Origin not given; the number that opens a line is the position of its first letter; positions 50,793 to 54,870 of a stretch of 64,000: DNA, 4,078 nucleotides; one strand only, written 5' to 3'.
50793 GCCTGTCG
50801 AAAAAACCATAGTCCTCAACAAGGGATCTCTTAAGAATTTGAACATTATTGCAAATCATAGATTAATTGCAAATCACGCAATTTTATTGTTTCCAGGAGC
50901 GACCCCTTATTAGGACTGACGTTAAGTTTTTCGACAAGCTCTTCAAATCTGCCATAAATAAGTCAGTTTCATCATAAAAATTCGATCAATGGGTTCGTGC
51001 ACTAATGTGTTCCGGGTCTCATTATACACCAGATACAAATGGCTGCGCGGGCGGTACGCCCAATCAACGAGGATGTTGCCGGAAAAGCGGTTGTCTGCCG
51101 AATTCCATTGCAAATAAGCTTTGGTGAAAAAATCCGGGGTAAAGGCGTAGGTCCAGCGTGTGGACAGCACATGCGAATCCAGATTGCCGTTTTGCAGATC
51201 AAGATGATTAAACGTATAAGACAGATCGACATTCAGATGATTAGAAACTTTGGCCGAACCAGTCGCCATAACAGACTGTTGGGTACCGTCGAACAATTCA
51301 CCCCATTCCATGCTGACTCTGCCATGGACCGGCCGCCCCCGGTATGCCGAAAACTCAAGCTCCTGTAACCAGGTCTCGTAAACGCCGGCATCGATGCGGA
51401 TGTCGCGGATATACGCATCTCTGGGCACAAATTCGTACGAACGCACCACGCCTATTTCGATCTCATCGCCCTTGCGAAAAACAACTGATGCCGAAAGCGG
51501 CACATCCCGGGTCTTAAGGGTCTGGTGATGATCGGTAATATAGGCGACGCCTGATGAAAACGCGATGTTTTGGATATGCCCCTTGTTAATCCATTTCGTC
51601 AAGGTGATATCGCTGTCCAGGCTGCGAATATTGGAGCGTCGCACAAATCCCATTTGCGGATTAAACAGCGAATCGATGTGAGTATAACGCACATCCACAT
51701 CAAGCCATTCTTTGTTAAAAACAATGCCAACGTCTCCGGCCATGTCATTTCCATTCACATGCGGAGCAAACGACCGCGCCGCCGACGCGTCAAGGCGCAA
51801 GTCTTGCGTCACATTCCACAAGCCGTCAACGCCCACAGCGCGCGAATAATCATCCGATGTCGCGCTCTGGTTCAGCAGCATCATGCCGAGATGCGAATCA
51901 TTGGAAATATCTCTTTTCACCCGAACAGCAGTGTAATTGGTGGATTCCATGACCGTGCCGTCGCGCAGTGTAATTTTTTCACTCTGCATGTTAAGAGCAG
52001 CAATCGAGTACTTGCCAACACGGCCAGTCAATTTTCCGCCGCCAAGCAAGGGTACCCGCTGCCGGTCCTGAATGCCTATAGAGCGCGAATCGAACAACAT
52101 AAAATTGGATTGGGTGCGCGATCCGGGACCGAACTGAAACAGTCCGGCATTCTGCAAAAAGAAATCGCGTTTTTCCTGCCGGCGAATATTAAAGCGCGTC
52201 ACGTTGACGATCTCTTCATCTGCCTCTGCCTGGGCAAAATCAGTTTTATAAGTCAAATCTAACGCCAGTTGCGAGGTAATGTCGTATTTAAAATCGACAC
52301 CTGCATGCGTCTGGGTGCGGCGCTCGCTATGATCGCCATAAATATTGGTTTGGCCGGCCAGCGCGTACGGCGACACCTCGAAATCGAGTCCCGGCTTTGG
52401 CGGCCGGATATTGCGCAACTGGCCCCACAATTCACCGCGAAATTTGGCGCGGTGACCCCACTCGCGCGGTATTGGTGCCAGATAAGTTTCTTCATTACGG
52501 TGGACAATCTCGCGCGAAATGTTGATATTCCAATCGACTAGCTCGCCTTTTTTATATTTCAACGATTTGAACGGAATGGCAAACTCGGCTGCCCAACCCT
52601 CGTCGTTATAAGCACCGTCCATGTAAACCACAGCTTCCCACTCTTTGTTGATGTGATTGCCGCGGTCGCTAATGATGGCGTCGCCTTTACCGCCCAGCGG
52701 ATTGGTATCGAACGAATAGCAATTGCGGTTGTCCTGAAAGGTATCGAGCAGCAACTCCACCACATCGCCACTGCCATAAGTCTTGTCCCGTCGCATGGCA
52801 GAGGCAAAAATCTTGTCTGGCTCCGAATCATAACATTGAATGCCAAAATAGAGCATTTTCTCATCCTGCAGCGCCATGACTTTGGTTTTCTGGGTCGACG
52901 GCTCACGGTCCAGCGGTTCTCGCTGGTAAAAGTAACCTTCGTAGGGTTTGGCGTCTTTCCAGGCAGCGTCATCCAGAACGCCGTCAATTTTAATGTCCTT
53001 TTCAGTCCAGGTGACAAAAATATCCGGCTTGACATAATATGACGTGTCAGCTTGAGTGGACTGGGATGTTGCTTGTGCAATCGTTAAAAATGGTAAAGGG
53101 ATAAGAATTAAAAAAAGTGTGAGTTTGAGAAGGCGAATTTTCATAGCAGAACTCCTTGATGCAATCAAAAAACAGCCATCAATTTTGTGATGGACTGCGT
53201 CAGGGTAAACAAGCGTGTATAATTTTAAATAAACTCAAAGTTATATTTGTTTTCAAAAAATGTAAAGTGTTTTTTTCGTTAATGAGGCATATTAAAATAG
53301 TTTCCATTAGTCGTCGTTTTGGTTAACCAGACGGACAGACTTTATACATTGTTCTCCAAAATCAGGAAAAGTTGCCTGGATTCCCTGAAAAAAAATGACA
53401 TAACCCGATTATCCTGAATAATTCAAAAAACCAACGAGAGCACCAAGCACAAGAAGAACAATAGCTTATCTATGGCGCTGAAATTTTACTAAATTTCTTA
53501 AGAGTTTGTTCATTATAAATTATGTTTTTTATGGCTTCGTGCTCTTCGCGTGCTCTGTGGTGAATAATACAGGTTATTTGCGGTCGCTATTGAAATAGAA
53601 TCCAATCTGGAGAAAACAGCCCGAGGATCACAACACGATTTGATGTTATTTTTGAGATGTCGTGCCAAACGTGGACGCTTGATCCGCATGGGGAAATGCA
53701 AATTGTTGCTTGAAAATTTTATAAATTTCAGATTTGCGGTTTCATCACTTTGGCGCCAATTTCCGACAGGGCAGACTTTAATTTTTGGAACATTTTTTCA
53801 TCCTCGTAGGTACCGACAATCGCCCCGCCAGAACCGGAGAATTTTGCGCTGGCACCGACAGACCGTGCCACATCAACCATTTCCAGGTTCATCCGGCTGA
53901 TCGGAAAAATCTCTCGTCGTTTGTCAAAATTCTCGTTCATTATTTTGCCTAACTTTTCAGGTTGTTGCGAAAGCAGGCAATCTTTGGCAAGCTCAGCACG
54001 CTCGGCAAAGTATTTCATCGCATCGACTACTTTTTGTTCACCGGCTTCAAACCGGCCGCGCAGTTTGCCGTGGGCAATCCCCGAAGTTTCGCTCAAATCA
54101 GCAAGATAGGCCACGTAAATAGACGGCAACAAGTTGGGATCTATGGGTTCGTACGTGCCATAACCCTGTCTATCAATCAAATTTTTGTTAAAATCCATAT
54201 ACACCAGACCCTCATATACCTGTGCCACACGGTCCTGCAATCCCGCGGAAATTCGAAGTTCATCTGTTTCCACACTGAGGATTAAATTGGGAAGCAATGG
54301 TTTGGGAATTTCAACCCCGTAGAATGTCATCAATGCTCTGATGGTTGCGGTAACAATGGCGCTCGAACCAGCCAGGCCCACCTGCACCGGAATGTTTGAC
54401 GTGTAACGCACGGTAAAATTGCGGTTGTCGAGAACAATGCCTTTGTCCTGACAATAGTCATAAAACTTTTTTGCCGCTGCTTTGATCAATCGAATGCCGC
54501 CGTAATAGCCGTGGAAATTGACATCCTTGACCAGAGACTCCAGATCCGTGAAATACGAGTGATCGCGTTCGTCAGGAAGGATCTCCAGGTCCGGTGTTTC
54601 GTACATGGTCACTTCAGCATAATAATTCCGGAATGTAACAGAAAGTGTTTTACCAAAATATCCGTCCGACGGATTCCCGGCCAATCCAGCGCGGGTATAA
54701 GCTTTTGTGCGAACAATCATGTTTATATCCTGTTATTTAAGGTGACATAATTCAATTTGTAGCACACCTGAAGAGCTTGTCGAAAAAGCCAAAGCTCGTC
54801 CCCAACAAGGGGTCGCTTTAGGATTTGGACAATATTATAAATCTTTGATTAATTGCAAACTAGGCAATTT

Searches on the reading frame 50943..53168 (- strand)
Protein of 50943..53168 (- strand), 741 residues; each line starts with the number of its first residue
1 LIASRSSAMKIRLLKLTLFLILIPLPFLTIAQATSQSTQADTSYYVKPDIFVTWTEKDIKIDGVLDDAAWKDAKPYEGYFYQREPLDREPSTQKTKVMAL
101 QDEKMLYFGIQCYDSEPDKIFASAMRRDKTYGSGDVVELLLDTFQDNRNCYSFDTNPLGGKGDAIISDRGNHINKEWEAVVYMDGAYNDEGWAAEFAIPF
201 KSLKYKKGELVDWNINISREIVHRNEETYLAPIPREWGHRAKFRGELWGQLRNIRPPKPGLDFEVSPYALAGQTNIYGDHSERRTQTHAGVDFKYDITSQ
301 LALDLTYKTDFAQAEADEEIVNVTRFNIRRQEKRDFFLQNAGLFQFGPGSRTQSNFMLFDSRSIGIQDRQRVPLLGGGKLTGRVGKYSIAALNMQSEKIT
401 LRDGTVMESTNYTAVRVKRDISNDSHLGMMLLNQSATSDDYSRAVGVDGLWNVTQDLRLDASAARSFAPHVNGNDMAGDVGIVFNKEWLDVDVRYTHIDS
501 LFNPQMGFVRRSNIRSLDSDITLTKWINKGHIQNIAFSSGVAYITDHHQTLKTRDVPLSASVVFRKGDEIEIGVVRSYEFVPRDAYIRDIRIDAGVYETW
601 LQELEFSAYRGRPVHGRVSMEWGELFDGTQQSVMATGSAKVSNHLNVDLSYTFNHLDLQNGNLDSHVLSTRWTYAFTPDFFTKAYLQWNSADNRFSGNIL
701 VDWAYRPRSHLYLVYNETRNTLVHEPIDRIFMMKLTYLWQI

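Call 33: search_protein_families(library=pfam, proteins=[window:50943-53168:-])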
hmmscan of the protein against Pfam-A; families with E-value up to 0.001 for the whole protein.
window:50943-53168:- (741 aa): 3 families
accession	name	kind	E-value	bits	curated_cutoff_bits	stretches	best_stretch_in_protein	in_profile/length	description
PF19313.5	DUF5916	-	8.4e-13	48.3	22.6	1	264-659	6-425/572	Domain of unknown function (DUF5916)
PF06452.16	CBM9_1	-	8.9e-06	26.2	23.4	1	61-211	1-142/185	Carbohydrate family 9 binding domain-like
PF13505.12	OMP_b-brl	-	4.9e-05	24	28.7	0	265-326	101-167/175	Outer membrane protein beta-barrel domain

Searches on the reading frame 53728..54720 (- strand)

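Call 33: search_protein_families(library=pfam, proteins=[window:53728-54720:-])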
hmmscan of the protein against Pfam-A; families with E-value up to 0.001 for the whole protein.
window:53728-54720:- (330 aa): 2 families
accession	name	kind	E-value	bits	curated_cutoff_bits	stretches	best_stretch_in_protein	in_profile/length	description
PF00288.32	GHMP_kinases_N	-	1.3e-12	48.2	22.3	1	78-171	2-87/87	GHMP kinases N terminal domain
PF08544.19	GHMP_kinases_C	-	1.4e-05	25.8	21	1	248-322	4-83/85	GHMP kinases C terminal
